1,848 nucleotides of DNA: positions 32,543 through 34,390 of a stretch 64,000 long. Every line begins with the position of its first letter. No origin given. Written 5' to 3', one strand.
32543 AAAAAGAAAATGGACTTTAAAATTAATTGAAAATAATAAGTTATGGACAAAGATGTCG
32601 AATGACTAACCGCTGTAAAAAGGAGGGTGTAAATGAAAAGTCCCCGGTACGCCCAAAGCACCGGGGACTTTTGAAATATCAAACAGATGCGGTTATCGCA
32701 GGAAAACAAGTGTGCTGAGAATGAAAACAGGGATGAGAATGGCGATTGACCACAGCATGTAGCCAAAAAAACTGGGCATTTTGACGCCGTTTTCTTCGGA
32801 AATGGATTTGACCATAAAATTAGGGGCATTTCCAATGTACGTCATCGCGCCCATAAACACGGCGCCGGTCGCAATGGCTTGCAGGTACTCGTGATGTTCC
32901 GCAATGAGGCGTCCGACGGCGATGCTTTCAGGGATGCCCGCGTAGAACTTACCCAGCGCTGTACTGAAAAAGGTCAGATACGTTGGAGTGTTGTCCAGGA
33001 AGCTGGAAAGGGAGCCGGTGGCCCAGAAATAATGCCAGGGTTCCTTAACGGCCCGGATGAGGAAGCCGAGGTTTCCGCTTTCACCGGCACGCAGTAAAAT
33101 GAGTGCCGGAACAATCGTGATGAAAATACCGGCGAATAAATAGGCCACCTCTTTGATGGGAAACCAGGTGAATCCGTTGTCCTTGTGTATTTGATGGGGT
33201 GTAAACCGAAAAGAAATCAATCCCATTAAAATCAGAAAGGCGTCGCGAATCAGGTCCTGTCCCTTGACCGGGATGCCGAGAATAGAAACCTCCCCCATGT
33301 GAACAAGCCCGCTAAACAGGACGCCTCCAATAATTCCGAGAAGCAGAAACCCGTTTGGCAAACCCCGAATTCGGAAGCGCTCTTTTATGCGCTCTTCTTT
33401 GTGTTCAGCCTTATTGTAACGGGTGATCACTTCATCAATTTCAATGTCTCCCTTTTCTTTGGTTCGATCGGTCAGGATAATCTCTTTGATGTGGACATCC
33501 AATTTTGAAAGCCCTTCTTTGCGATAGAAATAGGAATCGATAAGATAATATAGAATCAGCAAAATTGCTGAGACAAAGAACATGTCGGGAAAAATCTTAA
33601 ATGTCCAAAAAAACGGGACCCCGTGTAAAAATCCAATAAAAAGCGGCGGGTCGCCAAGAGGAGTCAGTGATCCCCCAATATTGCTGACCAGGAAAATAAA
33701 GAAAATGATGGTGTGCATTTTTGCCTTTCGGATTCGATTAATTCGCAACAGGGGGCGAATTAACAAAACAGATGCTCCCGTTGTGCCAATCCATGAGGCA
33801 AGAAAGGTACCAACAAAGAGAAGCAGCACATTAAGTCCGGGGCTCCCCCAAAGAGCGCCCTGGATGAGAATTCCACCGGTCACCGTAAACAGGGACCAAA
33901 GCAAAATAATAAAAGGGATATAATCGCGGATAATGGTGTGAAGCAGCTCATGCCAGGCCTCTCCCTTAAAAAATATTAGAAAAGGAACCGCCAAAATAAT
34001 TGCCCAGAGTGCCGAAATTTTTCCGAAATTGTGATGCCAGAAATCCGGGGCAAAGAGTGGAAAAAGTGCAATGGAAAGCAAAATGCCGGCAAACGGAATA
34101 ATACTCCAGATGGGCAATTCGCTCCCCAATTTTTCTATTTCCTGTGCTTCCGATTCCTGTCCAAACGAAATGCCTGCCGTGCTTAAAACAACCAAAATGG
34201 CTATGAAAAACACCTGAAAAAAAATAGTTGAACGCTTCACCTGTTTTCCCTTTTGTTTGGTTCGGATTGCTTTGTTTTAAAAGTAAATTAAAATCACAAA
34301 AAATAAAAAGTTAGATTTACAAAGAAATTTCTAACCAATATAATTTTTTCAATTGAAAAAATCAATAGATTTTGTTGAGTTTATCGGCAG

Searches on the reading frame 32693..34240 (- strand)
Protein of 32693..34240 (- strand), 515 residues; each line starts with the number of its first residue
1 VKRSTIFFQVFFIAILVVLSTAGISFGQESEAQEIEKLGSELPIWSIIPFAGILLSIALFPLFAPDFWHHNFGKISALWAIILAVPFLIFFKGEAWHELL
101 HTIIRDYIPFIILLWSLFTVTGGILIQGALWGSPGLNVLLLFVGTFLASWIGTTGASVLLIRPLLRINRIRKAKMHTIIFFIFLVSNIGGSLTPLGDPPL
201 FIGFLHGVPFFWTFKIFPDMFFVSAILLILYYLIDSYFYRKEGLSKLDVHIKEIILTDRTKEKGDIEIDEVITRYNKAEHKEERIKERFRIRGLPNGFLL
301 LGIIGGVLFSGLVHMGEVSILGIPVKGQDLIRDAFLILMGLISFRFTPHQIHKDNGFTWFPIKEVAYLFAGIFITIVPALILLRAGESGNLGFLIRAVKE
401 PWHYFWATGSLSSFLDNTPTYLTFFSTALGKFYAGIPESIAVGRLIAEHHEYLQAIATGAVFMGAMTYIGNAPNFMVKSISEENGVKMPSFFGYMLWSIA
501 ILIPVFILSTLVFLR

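Call 7: search_protein_families(library=pfam, proteins=[window:32693-34240:-], max_evalue=0.00001)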
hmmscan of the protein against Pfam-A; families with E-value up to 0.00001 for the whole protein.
window:32693-34240:- (515 aa): 2 families
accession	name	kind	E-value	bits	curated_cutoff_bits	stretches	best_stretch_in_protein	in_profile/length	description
PF16980.11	CitMHS_2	-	1.6e-179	597.8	25.7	1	40-514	2-448/448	Putative citrate transport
PF03600.22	CitMHS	-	1.2e-15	57.9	31.9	2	134-429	76-315/336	Citrate transporter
